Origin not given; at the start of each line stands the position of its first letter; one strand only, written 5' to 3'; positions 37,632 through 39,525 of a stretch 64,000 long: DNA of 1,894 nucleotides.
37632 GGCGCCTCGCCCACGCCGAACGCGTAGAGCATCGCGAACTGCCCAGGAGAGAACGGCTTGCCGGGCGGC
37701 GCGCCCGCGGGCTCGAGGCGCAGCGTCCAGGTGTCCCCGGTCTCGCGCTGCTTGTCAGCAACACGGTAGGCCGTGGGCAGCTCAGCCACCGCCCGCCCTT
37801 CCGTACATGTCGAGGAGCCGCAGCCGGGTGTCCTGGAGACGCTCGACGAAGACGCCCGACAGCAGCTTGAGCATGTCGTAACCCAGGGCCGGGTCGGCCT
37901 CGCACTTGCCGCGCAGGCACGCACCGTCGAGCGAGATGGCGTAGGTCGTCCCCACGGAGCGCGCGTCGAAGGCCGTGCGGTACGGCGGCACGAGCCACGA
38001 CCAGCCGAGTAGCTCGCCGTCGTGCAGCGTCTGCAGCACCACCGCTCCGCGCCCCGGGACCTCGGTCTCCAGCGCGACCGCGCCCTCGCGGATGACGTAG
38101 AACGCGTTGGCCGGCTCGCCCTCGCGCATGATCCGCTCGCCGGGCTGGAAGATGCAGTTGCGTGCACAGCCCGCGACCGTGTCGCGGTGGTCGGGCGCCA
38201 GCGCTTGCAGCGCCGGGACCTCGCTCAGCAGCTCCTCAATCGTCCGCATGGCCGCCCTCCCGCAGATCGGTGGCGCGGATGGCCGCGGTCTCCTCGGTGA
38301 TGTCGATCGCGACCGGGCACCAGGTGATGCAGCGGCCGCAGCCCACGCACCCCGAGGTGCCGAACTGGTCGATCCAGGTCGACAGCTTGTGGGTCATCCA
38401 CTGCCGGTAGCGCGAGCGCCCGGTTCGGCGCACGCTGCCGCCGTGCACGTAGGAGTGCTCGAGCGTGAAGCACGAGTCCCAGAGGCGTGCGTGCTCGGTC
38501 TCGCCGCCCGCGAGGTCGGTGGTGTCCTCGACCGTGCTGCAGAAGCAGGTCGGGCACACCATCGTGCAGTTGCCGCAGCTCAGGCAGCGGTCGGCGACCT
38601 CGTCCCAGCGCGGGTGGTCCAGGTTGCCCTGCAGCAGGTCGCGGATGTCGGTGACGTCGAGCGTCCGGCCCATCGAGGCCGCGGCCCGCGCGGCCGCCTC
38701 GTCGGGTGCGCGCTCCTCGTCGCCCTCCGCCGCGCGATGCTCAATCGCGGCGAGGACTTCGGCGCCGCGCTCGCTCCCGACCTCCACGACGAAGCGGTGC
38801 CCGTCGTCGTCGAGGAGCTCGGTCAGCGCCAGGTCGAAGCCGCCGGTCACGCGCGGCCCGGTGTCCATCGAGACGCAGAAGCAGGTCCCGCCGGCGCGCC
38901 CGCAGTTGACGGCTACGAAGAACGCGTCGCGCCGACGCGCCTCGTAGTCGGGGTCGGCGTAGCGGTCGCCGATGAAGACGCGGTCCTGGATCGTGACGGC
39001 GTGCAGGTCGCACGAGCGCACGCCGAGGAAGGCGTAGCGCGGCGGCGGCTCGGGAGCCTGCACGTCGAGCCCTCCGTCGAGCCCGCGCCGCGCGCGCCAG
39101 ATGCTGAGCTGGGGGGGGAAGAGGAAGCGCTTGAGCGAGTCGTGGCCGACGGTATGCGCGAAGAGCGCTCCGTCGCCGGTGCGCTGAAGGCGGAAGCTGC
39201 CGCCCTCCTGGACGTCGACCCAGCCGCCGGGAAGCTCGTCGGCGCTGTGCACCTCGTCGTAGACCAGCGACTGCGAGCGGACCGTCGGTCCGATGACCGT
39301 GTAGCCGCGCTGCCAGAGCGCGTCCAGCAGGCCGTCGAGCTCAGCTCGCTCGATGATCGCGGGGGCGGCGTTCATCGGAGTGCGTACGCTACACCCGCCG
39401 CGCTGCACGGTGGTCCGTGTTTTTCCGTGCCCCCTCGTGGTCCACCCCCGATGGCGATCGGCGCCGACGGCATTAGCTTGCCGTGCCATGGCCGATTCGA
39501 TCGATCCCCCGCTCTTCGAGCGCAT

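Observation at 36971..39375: Output-less cyclic-nucleotide-binding protein translationally embedded in a group-3b [NiFe] hydrogenase operon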

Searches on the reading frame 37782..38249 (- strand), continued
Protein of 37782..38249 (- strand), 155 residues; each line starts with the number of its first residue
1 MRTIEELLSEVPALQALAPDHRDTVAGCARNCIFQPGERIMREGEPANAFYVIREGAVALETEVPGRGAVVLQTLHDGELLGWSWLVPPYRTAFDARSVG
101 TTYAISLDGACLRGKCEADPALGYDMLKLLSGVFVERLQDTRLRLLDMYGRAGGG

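Call 47: find_encoding_contigs(protein=P0271, flank=6000, max_places=3)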
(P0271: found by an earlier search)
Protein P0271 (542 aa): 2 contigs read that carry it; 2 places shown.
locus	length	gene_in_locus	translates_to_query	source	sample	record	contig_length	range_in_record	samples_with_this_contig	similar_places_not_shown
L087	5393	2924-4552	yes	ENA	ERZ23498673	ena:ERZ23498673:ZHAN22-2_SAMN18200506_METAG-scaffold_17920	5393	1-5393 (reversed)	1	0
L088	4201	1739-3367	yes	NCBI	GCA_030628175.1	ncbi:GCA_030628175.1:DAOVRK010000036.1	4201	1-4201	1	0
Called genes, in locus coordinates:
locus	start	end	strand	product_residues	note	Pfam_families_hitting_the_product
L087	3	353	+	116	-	?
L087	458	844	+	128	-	-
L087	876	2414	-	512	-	PF01073:3Beta_HSD, PF01370:Epimerase, PF04321:RmlD_sub_bind, PF13460:NAD_binding_10 (faint), PF16363:GDP_Man_Dehyd, PF07993:NAD_binding_4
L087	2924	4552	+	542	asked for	PF13183:Fer4_8 (faint), PF12838:Fer4_7 (faint), PF13534:Fer4_17 (faint), PF17179:Fer4_22, PF25160:LdpA_Fe-S-bd (faint), PF13746:Fer4_18 (weak), PF00027:cNMP_binding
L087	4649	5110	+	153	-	PF00027:cNMP_binding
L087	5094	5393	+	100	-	?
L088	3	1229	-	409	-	?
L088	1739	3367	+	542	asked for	PF13183:Fer4_8 (faint), PF12838:Fer4_7 (faint), PF13534:Fer4_17 (faint), PF17179:Fer4_22, PF25160:LdpA_Fe-S-bd (faint), PF13746:Fer4_18 (weak), PF00027:cNMP_binding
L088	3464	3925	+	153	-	PF00027:cNMP_binding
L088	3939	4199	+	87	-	?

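Call 60: find_encoding_contigs(protein=P0124, flank=5000, max_places=4)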
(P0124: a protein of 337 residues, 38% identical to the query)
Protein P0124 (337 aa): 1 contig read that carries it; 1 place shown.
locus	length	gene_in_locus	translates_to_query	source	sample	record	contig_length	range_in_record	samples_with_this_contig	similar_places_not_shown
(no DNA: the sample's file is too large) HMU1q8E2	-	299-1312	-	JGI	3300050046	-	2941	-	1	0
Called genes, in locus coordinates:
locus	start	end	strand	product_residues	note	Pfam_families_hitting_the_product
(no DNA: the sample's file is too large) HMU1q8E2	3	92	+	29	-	?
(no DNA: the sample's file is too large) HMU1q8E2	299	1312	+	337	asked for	PF00027:cNMP_binding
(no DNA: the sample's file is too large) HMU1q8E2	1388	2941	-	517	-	?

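Call 61: find_encoding_contigs(protein=P0126, flank=5000, max_places=4)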
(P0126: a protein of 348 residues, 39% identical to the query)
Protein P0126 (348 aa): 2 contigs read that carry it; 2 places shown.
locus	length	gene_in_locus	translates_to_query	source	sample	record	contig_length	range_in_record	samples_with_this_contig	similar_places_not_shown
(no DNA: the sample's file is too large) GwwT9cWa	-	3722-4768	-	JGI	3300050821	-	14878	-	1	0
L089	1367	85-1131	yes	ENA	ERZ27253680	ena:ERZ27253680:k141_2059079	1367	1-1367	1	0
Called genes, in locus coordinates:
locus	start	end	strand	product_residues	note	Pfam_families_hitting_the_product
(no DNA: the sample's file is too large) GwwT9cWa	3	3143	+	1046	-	?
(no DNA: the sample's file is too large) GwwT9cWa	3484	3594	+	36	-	-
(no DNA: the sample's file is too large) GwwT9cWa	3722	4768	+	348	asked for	PF00027:cNMP_binding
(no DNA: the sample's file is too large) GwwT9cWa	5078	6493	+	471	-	PF02321:OEP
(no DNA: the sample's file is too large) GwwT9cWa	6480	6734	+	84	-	-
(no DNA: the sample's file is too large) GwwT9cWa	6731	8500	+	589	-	PF19335:HMBD, PF25917:BSH_RND, PF25919:BSH_CusB, PF25973:BSH_CzcB, PF25869:3HB_CusB (weak), PF25954:Beta-barrel_RND_2, PF25975:CzcB_C, PF19335:HMBD, +3 more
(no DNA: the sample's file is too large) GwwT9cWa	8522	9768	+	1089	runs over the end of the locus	PF00873:ACR_tran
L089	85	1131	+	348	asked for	PF00027:cNMP_binding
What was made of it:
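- Tried and rejected: Their contigs show no hydrogenase genes (calls 60, 61).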

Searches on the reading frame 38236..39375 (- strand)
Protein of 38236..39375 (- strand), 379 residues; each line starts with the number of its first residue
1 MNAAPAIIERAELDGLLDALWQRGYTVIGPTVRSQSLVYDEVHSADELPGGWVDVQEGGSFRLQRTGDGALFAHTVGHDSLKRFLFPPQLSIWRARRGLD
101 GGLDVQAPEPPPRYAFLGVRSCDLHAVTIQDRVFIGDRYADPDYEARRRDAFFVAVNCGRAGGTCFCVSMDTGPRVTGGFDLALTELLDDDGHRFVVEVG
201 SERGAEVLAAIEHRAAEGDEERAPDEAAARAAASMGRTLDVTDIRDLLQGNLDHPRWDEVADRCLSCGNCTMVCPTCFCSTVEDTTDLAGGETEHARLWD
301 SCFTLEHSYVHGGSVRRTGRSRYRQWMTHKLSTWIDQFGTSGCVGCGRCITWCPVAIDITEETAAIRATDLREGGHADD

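Call 3: search_protein_families(library=pfam, proteins=[window:38236-39375:-], max_evalue=0.01)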
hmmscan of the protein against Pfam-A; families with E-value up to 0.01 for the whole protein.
window:38236-39375:- (379 aa): 15 families
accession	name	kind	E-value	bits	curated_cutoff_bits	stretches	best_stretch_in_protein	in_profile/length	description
PF17179.9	Fer4_22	-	3.2e-32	111.7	27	1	263-357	1-95/95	4Fe-4S dicluster domain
PF13237.11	Fer4_10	-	4.6e-08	33.3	25.5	2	340-366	6-35/53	4Fe-4S dicluster domain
PF13534.11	Fer4_17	-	5e-08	33.8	22.2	1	250-276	32-58/61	4Fe-4S dicluster domain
PF13183.11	Fer4_8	-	7e-08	33.3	27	2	261-357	2-68/68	4Fe-4S dicluster domain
PF12838.12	Fer4_7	-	8.7e-08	33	27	2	255-276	29-50/52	4Fe-4S dicluster domain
PF12797.12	Fer4_2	-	9.6e-08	31.9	24.5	2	261-276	7-22/22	4Fe-4S binding domain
PF13746.11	Fer4_18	-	1.3e-06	29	27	1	326-361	44-79/114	4Fe-4S dicluster domain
PF12837.12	Fer4_6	-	1.2e-05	25.4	25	1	261-276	6-21/24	4Fe-4S binding domain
PF14697.11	Fer4_21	-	1.3e-05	25.6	35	0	340-356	38-56/59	4Fe-4S dicluster domain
PF00037.32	Fer4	-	6.5e-05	23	21.1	1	261-276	5-20/24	4Fe-4S binding domain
PF13187.11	Fer4_9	-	0.00014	22.3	27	1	263-355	1-49/52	4Fe-4S dicluster domain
PF25160.1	LdpA_Fe-S-bd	-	0.00049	20.3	27.6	1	340-356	25-41/49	LdpA Fe-S cluster-binding domain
PF13484.11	Fer4_16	-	0.0013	19.9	30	0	343-357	2-16/66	4Fe-4S double cluster binding domain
PF13370.11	Fer4_13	-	0.0055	17.8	24.5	0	341-367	4-30/58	4Fe-4S single cluster domain of Ferredoxin I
PF12800.12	Fer4_4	-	0.0057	17.4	24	0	341-355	2-16/17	4Fe-4S binding domain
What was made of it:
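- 38236..39375 (-): hydB/hyhB: beta subunit with 4Fe-4S clusters (AsrA/ShyB-like), 379 aa. Pfam Fer4_22, E 3.2e-32 (call 3).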

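Call 4: search_protein_families(library=ncbifam, proteins=[window:38236-39375:-], max_evalue=0.01)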
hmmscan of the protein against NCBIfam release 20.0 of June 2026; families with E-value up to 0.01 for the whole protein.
window:38236-39375:- (379 aa): 32 families (the best 25 are shown)
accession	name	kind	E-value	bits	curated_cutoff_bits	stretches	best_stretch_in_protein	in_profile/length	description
NF040829.1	sulfhyd_ShyB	equivalog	2.4e-44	151.7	690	1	114-360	84-323/334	NAD(P)-dependent hydrogenase/sulfhydrogenase 2 subunit beta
NF040833.1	sulfhyd_HydB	equivalog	1.2e-41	142.8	750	1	114-366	88-335/367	NADPH-dependent hydrogenase/sulfhydrogenase 1 subunit beta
TIGR02910.1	sulfite_red_A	equivalog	2.1e-34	119.3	323.15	1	106-360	82-320/334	anaerobic sulfite reductase subunit AsrA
NF040864.1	HgcB_ferredoxin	equivalog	3.6e-06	26.7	99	0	340-366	13-40/93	mercury methylation ferredoxin HgcB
NF038196.1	ferrodoxin_EFR1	subfamily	5.2e-06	26.7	75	0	259-276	181-198/242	EFR1 family ferrodoxin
TIGR02512.1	FeFe_hydrog_A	subfamily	8.4e-06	24.9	405.95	0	336-363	45-71/375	[FeFe] hydrogenase, group A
TIGR01971.1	NuoI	subfamily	1.7e-05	24.4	113.05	0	328-363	32-65/121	NADH-quinone oxidoreductase, chain I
NF009053.0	PRK12387.1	subfamily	0.00017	21.4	204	0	254-278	65-89/180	formate hydrogenlyase complex iron-sulfur subunit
NF004537.0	PRK05888.1-3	equivalog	0.00018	21.1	163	0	262-277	68-128/204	NADH-quinone oxidoreductase subunit NuoI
NF040763.1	FeFe_hydrog_A6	exception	0.00022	19.8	765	0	336-360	183-208/571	NADH-dependent [FeFe] hydrogenase, group A6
NF006076.0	PRK08222.1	equivalog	0.00033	20.5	270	0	255-277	66-88/181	hydrogenase 4 subunit H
TIGR02179.1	PorD_KorD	subfamily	0.00056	20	60.05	0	261-283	24-46/78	2-oxoacid:acceptor oxidoreductase, delta subunit, pyruvate/2-ketoisovalerate family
TIGR00314.1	cdhA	equivalog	0.00069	17.5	781.3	0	256-304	393-441/784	CO dehydrogenase/acetyl-CoA synthase complex subunit alpha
TIGR02176.1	pyruv_ox_red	equivalog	0.00071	17.5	911.35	0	255-278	678-699/1167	pyruvate:ferredoxin (flavodoxin) oxidoreductase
NF045874.1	Vhu_polyferre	exception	0.00082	18.2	600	0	340-366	127-154/381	F420-non-reducing hydrogenase associated-polyferredoxin VhuB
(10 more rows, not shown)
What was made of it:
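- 38236..39375 (-): NCBIfam ShyB 2.4e-44 and AsrA 2.1e-34 (call 4).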
